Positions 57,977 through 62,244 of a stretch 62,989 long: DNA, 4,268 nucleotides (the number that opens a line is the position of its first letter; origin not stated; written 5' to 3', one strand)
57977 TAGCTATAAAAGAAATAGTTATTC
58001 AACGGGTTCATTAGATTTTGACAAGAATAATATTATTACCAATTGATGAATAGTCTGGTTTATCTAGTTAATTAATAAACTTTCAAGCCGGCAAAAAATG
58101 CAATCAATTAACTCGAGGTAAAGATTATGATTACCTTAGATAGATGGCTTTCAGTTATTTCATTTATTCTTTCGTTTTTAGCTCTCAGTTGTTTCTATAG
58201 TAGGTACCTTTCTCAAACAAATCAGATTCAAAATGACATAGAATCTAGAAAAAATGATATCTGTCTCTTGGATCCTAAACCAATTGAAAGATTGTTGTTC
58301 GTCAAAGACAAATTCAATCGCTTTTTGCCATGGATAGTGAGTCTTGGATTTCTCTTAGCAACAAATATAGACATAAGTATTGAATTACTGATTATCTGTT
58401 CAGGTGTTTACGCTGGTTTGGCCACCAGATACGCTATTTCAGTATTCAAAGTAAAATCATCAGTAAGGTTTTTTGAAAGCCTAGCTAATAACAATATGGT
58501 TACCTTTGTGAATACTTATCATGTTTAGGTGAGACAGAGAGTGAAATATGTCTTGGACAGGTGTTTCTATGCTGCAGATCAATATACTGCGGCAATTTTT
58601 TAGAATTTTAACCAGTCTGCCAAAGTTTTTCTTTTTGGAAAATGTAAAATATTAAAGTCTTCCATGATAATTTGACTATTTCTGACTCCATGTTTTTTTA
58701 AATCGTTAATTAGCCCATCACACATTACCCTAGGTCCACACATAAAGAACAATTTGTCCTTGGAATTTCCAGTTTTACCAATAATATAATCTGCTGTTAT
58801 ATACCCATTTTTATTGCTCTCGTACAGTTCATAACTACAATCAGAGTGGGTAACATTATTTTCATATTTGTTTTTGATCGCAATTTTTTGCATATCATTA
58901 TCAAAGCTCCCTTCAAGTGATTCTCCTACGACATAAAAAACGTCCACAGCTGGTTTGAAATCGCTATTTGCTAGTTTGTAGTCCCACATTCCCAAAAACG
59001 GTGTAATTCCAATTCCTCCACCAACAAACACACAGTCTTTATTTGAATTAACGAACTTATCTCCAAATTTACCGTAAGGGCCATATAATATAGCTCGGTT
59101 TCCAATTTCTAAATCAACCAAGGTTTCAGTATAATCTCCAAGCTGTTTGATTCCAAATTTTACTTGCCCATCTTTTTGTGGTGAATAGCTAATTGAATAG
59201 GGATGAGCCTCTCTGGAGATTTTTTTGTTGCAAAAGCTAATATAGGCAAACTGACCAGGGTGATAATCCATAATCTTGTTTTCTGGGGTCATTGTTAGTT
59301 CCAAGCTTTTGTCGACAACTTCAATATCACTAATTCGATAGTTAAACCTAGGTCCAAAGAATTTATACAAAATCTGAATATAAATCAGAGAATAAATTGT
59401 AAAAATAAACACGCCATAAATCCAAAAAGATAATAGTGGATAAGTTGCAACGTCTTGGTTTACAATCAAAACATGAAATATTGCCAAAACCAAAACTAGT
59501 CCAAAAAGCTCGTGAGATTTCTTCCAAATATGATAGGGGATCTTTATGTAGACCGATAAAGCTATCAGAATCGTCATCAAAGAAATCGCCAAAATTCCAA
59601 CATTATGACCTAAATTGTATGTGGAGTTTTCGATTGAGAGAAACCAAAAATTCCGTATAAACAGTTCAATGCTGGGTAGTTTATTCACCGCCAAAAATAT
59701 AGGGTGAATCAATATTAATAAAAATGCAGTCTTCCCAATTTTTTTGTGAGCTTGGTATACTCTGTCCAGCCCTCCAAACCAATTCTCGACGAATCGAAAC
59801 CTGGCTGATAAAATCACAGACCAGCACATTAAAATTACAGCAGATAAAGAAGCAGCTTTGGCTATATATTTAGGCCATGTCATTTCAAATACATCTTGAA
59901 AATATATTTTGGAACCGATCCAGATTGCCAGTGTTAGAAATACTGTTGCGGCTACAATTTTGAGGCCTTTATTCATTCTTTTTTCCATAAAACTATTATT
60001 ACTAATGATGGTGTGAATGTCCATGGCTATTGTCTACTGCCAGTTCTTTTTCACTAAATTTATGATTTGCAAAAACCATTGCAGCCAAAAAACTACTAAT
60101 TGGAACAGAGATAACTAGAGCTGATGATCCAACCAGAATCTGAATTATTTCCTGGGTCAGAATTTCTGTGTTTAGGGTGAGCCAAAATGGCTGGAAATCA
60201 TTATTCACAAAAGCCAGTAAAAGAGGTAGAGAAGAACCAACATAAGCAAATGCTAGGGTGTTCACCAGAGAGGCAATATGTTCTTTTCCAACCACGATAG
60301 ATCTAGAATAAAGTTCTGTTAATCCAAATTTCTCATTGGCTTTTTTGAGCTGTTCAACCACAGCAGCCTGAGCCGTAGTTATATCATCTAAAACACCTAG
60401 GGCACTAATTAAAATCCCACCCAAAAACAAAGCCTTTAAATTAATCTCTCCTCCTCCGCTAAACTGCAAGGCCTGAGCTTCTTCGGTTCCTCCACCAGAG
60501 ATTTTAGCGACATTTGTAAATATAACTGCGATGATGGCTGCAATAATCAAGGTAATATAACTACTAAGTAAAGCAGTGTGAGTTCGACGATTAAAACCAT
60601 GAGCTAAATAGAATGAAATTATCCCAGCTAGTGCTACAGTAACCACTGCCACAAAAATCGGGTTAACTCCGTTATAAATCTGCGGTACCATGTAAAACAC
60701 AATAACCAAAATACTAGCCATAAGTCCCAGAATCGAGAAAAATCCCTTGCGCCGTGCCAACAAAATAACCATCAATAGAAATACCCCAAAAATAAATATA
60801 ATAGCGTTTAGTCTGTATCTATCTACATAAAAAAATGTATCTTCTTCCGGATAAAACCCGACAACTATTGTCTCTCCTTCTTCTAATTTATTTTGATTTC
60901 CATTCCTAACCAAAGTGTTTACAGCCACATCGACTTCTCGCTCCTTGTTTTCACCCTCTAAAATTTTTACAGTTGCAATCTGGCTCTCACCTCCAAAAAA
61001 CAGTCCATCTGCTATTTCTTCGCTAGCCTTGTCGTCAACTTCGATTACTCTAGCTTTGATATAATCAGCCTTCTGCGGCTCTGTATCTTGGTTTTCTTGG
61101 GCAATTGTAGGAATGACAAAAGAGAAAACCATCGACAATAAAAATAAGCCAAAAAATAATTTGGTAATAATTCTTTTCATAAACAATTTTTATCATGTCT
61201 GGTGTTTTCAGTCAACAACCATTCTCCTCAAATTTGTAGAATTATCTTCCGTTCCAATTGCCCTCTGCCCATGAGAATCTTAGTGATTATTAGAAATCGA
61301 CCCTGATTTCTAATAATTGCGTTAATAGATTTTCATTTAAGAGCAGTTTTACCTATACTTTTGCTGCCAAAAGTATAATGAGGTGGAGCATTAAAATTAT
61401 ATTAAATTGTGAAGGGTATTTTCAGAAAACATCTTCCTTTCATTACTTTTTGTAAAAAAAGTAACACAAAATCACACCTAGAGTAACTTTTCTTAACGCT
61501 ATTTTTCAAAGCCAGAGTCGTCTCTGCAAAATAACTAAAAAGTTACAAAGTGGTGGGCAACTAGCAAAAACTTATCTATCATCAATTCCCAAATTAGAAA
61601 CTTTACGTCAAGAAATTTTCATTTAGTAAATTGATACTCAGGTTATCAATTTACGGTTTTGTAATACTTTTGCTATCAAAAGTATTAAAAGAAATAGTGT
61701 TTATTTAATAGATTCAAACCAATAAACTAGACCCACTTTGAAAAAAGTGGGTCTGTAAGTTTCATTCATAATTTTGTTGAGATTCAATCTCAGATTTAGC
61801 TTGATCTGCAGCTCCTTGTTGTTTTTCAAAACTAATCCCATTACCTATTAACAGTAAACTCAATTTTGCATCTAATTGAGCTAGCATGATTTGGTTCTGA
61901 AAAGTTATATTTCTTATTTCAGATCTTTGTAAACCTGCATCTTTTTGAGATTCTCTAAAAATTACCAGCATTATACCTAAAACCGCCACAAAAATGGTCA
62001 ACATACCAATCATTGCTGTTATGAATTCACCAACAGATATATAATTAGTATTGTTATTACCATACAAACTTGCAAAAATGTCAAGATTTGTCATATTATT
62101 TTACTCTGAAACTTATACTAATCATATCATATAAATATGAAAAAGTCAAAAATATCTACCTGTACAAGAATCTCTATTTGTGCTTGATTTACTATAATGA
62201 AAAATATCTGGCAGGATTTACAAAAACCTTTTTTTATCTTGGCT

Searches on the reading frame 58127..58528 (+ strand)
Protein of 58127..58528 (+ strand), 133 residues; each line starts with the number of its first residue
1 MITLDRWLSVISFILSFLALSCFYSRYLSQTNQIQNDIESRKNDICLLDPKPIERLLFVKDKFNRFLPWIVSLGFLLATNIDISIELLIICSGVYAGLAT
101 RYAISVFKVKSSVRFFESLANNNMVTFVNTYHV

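Call 41: search_protein_families(library=pfam, proteins=[window:58127-58528:+])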
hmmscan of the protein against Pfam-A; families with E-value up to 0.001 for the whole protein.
window:58127-58528:+ (133 aa): 1 family
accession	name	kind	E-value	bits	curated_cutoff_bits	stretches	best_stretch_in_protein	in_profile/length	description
PF23317.1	YVC1_C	-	0.00073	19.4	27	1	54-115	104-165/310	Calcium channel YVC1-like, C-terminal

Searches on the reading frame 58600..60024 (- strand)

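Call 15: search_protein_families(library=pfam, proteins=[window:58600-60024:-])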
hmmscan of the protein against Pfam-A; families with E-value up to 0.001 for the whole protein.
window:58600-60024:- (474 aa): 4 families
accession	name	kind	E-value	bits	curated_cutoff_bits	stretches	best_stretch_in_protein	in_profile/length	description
PF01794.25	Ferric_reduct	-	1.3e-12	48.3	28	1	61-181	4-120/121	Ferric reductase like transmembrane component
PF08022.18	FAD_binding_8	-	4.1e-09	36.9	22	1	230-302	5-78/109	FAD-binding domain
PF00175.26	NAD_binding_1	-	1.5e-07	32.5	22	1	333-436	1-105/109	Oxidoreductase NAD-binding domain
PF00970.30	FAD_binding_6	-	0.00012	22.8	21.1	1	241-320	17-97/99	Oxidoreductase FAD-binding domain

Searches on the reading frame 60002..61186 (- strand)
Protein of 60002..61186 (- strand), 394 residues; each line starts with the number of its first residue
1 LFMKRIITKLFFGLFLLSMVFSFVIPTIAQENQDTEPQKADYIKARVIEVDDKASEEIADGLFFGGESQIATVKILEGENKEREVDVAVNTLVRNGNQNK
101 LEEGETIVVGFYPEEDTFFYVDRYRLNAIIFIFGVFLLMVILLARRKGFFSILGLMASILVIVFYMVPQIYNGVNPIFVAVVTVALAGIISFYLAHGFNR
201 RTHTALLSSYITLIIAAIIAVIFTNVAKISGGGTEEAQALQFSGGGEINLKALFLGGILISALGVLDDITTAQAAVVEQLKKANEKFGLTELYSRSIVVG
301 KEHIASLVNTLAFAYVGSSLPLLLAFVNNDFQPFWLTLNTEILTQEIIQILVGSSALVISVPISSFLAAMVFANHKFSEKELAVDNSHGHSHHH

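Call 15: search_protein_families(library=pfam, proteins=[window:60002-61186:-])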
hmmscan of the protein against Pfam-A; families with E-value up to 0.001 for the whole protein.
window:60002-61186:- (394 aa): 1 family
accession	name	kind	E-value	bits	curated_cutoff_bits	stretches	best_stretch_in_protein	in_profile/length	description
PF07907.16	YibE_F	-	1.9e-65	221.2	27.2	1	129-369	1-240/241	YibE/F-like protein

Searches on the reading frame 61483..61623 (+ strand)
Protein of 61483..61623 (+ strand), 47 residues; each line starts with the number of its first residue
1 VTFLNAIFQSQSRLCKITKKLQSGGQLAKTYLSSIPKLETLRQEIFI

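Call 76: find_homologous_proteins(query=A4, max_evalue=10)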
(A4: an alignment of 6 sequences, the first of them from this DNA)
Query A4 (6 sequences): 1 candidates shared short words with the query, none scored E <= 10.

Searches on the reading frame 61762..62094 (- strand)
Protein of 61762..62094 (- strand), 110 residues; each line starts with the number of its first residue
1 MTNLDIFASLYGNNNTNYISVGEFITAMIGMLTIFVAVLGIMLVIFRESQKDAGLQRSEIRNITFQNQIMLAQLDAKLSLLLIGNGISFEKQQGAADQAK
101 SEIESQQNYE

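Call 15: search_protein_families(library=pfam, proteins=[window:61762-62094:-])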
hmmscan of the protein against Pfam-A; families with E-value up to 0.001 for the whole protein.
window:61762-62094:- (110 aa): 0 families

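Call 65: find_encoding_contigs(protein=window:61762-62094:-, flank=10000, max_places=10)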
Protein window:61762-62094:- (110 aa): 3 contigs read that carry it; 3 places shown.
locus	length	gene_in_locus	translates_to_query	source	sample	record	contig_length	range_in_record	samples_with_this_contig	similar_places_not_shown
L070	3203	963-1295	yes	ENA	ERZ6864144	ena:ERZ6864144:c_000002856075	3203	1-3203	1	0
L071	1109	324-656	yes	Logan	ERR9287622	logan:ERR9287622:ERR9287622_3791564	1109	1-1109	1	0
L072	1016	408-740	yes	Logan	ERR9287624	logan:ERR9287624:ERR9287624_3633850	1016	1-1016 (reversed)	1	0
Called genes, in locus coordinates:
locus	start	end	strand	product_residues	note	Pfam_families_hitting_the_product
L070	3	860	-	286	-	?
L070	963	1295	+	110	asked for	-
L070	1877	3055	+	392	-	PF07907:YibE_F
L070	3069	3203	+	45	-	?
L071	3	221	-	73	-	?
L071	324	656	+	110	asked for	-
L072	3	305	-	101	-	?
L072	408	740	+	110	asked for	-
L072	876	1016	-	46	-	?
